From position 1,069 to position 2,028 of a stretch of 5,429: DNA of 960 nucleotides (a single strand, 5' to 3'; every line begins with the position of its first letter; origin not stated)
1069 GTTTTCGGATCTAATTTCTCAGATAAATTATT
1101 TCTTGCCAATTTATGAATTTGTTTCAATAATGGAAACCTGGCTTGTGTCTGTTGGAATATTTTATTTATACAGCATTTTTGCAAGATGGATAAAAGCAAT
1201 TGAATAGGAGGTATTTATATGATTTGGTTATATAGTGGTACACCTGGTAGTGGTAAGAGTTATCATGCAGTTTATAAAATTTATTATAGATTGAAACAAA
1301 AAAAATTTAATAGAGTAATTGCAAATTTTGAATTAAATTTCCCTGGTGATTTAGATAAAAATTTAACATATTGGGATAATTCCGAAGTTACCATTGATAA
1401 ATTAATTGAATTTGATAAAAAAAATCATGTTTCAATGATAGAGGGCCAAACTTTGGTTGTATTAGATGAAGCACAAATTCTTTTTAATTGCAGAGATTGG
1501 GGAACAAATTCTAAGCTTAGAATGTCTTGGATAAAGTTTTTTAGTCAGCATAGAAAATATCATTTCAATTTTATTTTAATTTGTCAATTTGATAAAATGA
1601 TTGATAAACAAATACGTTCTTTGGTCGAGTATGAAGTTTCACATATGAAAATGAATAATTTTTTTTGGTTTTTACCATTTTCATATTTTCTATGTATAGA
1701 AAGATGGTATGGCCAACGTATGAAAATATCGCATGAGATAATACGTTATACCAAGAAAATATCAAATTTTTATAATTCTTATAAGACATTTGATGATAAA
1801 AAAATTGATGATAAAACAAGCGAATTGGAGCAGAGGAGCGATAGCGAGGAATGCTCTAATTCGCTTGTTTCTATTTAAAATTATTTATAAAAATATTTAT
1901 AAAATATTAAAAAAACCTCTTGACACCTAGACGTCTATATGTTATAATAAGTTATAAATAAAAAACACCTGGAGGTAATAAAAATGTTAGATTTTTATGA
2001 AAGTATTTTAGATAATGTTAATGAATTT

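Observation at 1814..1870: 57-nt hairpin hidden in the 3' end of the ATPase gene, with TAGCGA in its loop: candidate ssoA-like minus-strand origin and/or packaging signal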

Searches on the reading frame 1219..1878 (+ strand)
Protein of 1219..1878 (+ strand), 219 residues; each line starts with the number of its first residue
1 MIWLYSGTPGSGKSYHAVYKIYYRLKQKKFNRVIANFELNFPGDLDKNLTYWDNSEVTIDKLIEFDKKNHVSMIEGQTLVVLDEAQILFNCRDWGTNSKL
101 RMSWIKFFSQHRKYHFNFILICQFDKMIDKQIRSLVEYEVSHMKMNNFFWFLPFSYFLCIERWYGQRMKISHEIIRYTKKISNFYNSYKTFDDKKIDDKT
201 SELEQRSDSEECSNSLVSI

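Call 7: search_protein_families(library=pfam, proteins=[window:1219-1878:+], max_evalue=0.01)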
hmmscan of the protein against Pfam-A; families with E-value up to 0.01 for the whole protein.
window:1219-1878:+ (219 aa): 1 family
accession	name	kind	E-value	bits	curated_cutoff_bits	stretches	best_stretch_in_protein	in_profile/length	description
PF05707.18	Zot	-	1.2e-15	58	20.3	1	1-189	1-194/197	Zonular occludens toxin (Zot)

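Call 11: find_related_loci(query=window:1219-1878:+, collection=viral_contigs, flank=6000)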
Query window:1219-1878:+ (219 aa) in viral_contigs; peptide patterns used: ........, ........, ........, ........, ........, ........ (x = any residue, [..] = any of these).
2 stretches matched a pattern, but none encodes a relative of the query by tblastn (E <= 1e-3).

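Call 12: find_homologous_proteins(query=window:1219-1878:+)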
Query window:1219-1878:+ (219 aa): 816 proteins with E <= 0.001 among 895 candidates; the best 120 are listed.
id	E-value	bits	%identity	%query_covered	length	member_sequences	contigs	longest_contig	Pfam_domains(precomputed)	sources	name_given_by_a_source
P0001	4.1e-142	489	97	100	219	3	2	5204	PF05707.19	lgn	-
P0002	2.2e-88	314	65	96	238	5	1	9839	PF05707.19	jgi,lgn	-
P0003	4.4e-88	313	66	95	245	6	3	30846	PF05707.19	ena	-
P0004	6.1e-88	312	66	98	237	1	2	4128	PF05707.19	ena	-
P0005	7.7e-88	312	64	97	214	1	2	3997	PF05707.19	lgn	-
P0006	1.1e-87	311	64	97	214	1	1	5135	PF05707.19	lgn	-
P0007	1.3e-87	311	66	96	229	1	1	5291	PF05707.19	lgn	-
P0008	1.6e-87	311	65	95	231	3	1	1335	PF05707.19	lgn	-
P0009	2.0e-87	310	64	96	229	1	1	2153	PF05707.19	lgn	-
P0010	3.8e-87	309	69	88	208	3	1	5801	PF05707.19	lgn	-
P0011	4.6e-87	309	64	97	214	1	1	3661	PF05707.19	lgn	-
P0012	1.2e-86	308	67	88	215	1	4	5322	PF05707.19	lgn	-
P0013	1.5e-86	308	70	88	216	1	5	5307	PF05707.19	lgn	-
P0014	1.9e-86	307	68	90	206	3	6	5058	PF05707.19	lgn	-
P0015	4.4e-86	306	70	90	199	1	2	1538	PF05707.19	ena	-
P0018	2.0e-85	304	67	95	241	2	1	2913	PF05707.19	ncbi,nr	ncbi:MAG: zonular occludens toxin domain-containing protein [Bacilli bacterium]|nr:zonular occludens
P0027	6.5e-83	296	68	88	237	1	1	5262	PF05707.19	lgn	-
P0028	1.3e-82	295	68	89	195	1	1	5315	PF05707.19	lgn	-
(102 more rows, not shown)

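Call 13: find_encoding_contigs(protein=window:1219-1878:+, flank=6000)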
Protein window:1219-1878:+ (219 aa): no gene with exactly this product is on record in the collection.

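Call 15: find_related_loci(query=A1, collection=viral_contigs, flank=6000)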
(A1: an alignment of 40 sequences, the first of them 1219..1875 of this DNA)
Query A1 (219 aa) in viral_contigs; peptide patterns used: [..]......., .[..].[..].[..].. (x = any residue, [..] = any of these).
496 stretches matched a pattern; 241 encode a relative of the query (tblastn E <= 1e-3); the best 80 are kept; 80 distinct loci.
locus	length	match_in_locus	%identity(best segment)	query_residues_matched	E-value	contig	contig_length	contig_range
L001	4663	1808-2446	59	1-217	9e-88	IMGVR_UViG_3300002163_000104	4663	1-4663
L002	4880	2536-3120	60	1-197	6e-80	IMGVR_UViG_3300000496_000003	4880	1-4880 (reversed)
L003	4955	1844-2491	53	1-213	2e-73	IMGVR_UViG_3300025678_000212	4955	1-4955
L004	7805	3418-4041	53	1-207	3e-72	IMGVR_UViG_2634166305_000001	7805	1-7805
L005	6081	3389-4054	46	1-216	2e-55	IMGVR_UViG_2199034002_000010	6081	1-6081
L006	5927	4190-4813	46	1-201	2e-54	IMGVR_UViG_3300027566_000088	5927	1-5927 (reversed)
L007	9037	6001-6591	50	1-192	6e-54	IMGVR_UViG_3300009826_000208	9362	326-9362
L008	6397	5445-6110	45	1-214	1e-53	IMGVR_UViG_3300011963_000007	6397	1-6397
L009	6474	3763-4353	48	1-192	1e-51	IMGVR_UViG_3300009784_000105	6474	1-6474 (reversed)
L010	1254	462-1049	49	1-192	5e-54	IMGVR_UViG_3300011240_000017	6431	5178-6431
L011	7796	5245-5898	44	1-205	5e-51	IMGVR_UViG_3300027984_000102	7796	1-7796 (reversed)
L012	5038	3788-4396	45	1-194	4e-51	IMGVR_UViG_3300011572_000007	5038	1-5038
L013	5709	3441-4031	45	1-192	2e-50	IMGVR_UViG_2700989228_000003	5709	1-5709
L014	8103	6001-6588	44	1-191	5e-50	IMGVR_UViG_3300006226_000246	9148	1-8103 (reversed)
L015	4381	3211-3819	46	1-192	3e-50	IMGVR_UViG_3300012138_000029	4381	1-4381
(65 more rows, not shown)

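Call 16: find_encoding_contigs(protein=P0001, flank=6000, max_places=3)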
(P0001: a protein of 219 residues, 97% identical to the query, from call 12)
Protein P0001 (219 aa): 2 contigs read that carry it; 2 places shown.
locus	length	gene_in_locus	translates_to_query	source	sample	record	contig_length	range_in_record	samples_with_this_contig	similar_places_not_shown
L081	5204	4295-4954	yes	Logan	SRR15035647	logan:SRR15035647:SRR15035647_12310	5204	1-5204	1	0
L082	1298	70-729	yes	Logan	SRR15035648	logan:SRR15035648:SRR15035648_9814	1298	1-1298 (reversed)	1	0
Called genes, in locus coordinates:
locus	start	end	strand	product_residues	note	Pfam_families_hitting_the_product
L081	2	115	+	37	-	?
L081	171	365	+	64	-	-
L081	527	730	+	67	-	-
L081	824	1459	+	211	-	PF01719:Rep_OBD, PF21861:RepB_C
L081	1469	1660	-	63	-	PF13443:HTH_26, PF01381:HTH_3 (weak)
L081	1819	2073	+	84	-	-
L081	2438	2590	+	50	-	-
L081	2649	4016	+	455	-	-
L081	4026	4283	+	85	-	-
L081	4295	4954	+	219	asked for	PF05707:Zot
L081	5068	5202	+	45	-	?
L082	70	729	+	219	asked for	PF05707:Zot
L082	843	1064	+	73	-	-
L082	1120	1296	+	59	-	?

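Call 27: find_related_loci(query=A1, collection=metagenome_contigs, flank=6000)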
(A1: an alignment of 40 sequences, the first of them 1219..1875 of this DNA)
Query A1 (219 aa) in metagenome_contigs; peptide patterns used: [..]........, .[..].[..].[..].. (x = any residue, [..] = any of these).
600 stretches matched a pattern (row limit reached: there are more); 326 encode a relative of the query (tblastn E <= 1e-3); the best 80 are kept; 80 distinct loci.
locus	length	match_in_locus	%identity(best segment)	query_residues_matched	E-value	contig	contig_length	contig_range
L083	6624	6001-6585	70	1-194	1e-85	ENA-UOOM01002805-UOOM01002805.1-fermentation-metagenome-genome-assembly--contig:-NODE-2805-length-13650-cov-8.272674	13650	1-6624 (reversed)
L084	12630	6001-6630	67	1-204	7e-86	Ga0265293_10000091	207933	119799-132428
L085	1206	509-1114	57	1-204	1e-79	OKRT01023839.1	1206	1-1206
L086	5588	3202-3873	52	1-216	4e-74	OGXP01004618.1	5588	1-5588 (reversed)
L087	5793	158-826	53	1-215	2e-73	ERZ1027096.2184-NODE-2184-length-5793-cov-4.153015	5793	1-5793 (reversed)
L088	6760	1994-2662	52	1-215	2e-73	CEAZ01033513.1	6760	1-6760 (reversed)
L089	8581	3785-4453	52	1-215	1e-73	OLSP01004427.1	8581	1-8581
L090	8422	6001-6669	52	1-215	1e-73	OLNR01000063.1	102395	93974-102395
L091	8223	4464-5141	49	1-217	2e-70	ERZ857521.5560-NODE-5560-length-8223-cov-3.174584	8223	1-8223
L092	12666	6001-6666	52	1-210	2e-70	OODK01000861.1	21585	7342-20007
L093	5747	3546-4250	50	1-219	4e-69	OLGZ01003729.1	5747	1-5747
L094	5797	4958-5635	51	1-218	5e-69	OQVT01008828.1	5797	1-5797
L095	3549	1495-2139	48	1-215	2e-67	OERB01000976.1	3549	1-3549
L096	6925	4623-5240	51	1-203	1e-57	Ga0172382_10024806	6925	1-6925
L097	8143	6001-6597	49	2-193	1e-56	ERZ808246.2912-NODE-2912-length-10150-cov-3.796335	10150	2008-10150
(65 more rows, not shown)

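Call 28: find_related_loci(query=A1, collection=genome_contigs, flank=8000)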
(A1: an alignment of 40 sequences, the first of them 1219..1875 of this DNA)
Query A1 (219 aa) in genome_contigs; peptide patterns used: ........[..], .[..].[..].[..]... (x = any residue, [..] = any of these).
600 stretches matched a pattern (row limit reached: there are more); 18 encode a relative of the query (tblastn E <= 1e-3); 18 distinct loci.
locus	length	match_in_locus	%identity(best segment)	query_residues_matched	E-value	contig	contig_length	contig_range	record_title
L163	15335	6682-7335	55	1-209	5e-73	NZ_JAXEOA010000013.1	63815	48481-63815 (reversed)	MAG: Agathobaculum sp. isolate SUG2834 k141_47223, whole genome shotgun sequence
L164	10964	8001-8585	55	1-197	7e-71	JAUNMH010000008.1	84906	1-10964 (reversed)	MAG: Clostridia bacterium isolate S31M_St_35 NODE_39_length_84906_cov_11.730657, whole genome shotgun sequence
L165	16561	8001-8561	58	1-192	1e-70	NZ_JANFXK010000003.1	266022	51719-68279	Anaerovorax odorimutans strain SL.3.17 KBPEMAJO_3, whole genome shotgun sequence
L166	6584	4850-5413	55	1-192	2e-68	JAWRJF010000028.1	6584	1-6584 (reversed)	MAG: Anaerovoracaceae bacterium isolate ADS23 c_000000049718, whole genome shotgun sequence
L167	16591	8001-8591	47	1-191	4e-52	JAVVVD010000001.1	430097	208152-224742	MAG: Clostridia bacterium isolate CGS10Y2-bin70 NODE_1_length_430097_cov_25.339007, whole genome shotgun sequence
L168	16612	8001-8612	44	1-195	6e-48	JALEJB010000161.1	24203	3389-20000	MAG: Lachnospiraceae bacterium isolate SUG50 k141_7214371, whole genome shotgun sequence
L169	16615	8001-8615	45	1-193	4e-47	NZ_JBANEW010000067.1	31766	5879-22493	Lacrimispora sp. 38-1 contig00039, whole genome shotgun sequence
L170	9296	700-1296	41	1-193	4e-46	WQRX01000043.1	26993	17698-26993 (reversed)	MAG: Defluviitaleaceae bacterium isolate Co191P1bin64 JGI24694J35173_10000961, whole genome shotgun sequence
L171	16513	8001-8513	47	33-193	4e-44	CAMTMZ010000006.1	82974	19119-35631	MAG TPA_asm: uncultured Firmicutes bacterium isolate SRR12464007_bin.3_metawrap_v1.3_MAG genome assembly, contig: NODE.8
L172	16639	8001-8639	40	2-207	5e-41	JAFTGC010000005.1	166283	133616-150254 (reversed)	MAG: Ruminococcus sp. isolate RGIG3787 Roe_deer_Abomasum-5__c243, whole genome shotgun sequence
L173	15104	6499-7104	40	1-194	1e-40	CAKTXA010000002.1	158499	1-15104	MAG: uncultured Oscillospiraceae bacterium isolate REFINED_METABAT215_TOP10_CONTIGS_1500_ASSEMBLY_K77_MERGED__Hadza_MoBi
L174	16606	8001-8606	38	1-192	3e-38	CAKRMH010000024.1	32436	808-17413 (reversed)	MAG: uncultured Lachnospiraceae bacterium isolate REFINED_METABAT215_TOP10_CONTIGS_1500_ASSEMBLY_K77_MERGED__Hadza_PheCh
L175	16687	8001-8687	33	1-216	4e-34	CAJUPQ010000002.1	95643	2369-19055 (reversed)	MAG TPA_asm: uncultured Hungatella sp. isolate MGBC163323 genome assembly, contig: MGBC163323.2, whole genome shotgun se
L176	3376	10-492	35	51-204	3e-27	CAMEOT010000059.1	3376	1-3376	MAG: uncultured Lachnospiraceae bacterium isolate SRR11489749_bin.43_metaWRAP_v1.3_MAG genome assembly, contig: ERZ11466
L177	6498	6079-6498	41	1-138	5e-26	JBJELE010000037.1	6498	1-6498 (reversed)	MAG: Lachnospiraceae bacterium isolate SARD07_bin.033 NODE_5291_length_6498_cov_11.137514, whole genome shotgun sequence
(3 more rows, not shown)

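Call 29: find_encoding_contigs(protein=P0007, flank=6000, max_places=1)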
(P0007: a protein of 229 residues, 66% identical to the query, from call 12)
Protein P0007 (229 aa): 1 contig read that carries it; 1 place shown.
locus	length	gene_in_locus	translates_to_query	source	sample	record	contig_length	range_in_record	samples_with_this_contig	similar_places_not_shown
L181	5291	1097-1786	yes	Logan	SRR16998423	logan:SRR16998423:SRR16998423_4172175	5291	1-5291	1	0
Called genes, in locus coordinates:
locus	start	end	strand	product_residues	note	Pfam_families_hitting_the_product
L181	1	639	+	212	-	?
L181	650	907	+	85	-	-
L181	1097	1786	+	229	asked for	PF05707:Zot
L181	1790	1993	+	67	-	-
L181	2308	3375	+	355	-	-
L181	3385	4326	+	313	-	PF02899:Phage_int_SAM_1 (faint), PF13102:Phage_int_SAM_5, PF13495:Phage_int_SAM_4 (faint), PF00589:Phage_integrase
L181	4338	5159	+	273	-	PF01507:PAPS_reduct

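Call 30: find_encoding_contigs(protein=P0013, flank=6000, max_places=1)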
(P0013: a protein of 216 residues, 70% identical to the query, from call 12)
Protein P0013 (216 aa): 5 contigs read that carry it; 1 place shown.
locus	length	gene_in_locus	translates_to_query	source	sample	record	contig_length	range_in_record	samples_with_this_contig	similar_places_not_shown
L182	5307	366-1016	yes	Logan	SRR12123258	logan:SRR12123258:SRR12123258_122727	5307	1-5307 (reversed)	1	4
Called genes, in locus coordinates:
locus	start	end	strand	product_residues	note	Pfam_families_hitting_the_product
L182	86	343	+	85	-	-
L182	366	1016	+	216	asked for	PF05707:Zot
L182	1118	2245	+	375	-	PF05144:Phage_CRI, PF05155:G2P_X_C (weak)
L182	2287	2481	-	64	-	PF13443:HTH_26 (weak), PF01381:HTH_3, PF12844:HTH_19 (weak)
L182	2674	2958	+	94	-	-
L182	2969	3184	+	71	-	-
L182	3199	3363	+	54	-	-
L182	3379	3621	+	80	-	-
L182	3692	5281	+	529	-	-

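Call 31: find_encoding_contigs(protein=P0027, flank=6000, max_places=1)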
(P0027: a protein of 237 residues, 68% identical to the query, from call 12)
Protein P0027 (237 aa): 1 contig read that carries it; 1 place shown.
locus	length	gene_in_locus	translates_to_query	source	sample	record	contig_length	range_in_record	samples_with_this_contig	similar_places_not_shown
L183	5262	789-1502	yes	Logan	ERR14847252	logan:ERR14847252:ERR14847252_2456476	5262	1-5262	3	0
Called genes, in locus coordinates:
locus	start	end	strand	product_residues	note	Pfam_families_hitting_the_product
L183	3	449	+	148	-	?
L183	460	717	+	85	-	-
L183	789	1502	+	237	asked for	PF05707:Zot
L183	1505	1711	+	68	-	-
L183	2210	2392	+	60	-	-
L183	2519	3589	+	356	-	-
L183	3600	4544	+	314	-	PF13102:Phage_int_SAM_5, PF13495:Phage_int_SAM_4 (faint), PF00589:Phage_integrase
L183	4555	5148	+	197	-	-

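Call 32: find_encoding_contigs(protein=P0028, flank=6000, max_places=1)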
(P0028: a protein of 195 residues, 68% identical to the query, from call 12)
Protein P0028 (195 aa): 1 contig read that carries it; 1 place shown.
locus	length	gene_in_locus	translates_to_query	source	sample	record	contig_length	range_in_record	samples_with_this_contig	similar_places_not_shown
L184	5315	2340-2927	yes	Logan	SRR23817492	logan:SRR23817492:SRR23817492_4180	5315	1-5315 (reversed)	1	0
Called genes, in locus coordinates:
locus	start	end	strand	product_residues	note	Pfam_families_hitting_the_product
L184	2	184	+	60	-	?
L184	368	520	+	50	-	-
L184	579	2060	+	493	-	-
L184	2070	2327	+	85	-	-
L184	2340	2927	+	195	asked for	PF05707:Zot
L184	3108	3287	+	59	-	-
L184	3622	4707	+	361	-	PF05144:Phage_CRI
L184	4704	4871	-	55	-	-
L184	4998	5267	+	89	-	-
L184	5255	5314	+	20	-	?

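Call 33: find_encoding_contigs(protein=P0012, flank=6000, max_places=1)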
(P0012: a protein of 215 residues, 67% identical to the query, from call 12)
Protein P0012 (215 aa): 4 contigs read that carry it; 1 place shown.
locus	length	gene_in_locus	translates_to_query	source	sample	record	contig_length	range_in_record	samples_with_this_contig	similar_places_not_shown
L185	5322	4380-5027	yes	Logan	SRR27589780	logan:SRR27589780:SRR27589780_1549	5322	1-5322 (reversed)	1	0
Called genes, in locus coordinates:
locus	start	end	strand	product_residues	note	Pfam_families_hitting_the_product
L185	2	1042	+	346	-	?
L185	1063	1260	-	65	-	PF13384:HTH_23 (weak), PF01381:HTH_3, PF12844:HTH_19, PF13443:HTH_26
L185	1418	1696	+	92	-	-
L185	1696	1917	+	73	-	-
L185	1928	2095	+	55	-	-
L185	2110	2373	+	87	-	-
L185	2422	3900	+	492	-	-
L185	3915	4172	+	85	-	-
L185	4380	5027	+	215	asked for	PF05707:Zot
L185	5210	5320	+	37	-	?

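Call 34: find_encoding_contigs(protein=P0006, flank=6000, max_places=1)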
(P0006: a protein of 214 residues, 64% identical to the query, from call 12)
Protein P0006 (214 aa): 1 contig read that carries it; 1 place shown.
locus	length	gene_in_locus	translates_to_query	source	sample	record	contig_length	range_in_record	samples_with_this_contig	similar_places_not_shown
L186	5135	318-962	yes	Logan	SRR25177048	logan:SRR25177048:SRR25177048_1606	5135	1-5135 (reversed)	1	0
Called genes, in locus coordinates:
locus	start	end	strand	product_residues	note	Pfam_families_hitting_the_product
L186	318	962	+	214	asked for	PF05707:Zot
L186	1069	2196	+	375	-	PF05144:Phage_CRI, PF05155:G2P_X_C (weak)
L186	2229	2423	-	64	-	PF12844:HTH_19 (weak), PF13384:HTH_23 (weak), PF13443:HTH_26, PF01381:HTH_3, PF13518:HTH_28 (weak)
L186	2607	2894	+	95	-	-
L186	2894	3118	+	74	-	-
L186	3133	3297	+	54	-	-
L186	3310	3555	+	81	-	-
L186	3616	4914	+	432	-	-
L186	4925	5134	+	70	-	?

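Call 52: search_dna_similar(query=window:1219-1791:+, collection=phages, mode=protein, max_rows=40)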
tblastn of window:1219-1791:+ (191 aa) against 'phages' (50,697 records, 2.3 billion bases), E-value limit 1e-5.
Records with a match: 32; places in all: 32; records where one place covers at least 80% of the query: 28.
Best place of each record, by identity: <60% 32.
By first word of the organism name: bajarodino 20; Dulem 6; Vibrio 4; Clostridium 1; Phage 1.
By host as written in the record: - 12; Peromyscus fraterculus 10; Varecia variegata 4; Eulemur fulvus collaris 2; Vibrio cyclitrophicus 10N.239.311.A09 2; Vibrio cyclitrophicus 10N.239.311.C11 1; Vibrio cyclitrophicus 10N.239.311.B03 1.
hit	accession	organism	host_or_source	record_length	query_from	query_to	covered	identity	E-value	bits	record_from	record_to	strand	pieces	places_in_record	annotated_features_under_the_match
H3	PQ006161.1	bajarodino virus 34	Peromyscus fraterculus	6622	2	191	99%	47.8%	9e-49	174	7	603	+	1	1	Zonula occludens toxin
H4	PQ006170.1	bajarodino virus 24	Peromyscus fraterculus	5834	2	191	99%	47.3%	7e-50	177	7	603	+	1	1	Zonula occludens toxin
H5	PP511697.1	Dulem virus 72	Varecia variegata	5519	1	191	100%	45.1%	1e-43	160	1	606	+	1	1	ZOT protein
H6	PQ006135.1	bajarodino virus 6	Neotoma bryanti feces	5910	1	191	100%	44.3%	4e-43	158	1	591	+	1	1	Zonula occludens toxin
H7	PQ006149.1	bajarodino virus 6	Neotoma bryanti feces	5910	1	191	100%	44.3%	4e-43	158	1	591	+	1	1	Zonula occludens toxin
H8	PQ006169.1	bajarodino virus 25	Peromyscus fraterculus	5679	1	191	100%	43.1%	5e-40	149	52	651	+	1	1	Zonula occludens toxin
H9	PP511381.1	Dulem virus 51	Eulemur fulvus collaris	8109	1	191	100%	43.1%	2e-40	150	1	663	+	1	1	ZOT protein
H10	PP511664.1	Dulem virus 68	Varecia variegata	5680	1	191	100%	42.9%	4e-38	144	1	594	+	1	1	ZOT protein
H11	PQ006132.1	bajarodino virus 9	Neotoma bryanti feces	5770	1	191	100%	41.5%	6e-36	137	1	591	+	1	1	Zonula occludens toxin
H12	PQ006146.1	bajarodino virus 9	Neotoma bryanti feces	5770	1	191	100%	41.5%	6e-36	137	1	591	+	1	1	Zonula occludens toxin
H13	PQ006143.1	bajarodino virus 40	Neotoma bryanti feces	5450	1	191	100%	41.4%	1e-33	131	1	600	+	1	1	Zonula occludens toxin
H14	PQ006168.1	bajarodino virus 26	Peromyscus fraterculus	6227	1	191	100%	40.6%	2e-33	130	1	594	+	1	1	Zonula occludens toxin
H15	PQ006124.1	bajarodino virus 56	Peromyscus fraterculus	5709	1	191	100%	39.9%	3e-34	132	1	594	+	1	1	Zonula occludens toxin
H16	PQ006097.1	bajarodino virus 3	Chaetodipus arenarius feces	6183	1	191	100%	39.3%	6e-33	129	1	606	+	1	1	Zonula occludens toxin | hypothetical protein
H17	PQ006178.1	bajarodino virus 3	Peromyscus fraterculus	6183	1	191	100%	39.3%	6e-33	129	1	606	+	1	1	Zonula occludens toxin | hypothetical protein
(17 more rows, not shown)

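Call 89: find_encoding_contigs(protein=P0004, flank=6000, max_places=2)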
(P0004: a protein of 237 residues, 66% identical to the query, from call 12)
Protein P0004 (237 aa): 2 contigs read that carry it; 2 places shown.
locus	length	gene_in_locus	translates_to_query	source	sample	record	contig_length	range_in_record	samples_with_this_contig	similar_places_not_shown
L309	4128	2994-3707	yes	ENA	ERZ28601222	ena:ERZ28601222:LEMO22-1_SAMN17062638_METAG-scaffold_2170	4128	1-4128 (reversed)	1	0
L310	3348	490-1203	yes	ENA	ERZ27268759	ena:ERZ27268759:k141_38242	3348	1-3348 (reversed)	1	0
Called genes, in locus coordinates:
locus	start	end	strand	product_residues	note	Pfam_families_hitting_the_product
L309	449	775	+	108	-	-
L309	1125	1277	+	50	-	-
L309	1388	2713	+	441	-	-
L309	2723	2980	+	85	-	-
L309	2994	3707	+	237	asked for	PF05707:Zot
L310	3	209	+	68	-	?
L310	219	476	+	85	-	-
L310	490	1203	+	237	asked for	PF05707:Zot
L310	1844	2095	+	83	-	-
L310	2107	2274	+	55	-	-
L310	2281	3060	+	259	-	PF23343:REP_ORF2-G2P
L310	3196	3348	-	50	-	?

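Call 90: find_encoding_contigs(protein=P0018, flank=6000, max_places=1)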
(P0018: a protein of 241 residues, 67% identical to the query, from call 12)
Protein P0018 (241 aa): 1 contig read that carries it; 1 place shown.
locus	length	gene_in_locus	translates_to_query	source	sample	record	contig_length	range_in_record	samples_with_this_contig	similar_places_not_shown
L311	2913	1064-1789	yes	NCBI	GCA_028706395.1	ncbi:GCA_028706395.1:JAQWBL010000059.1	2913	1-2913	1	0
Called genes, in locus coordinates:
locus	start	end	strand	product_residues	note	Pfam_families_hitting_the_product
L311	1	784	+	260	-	?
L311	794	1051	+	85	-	-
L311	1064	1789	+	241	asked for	PF05707:Zot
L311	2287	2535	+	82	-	-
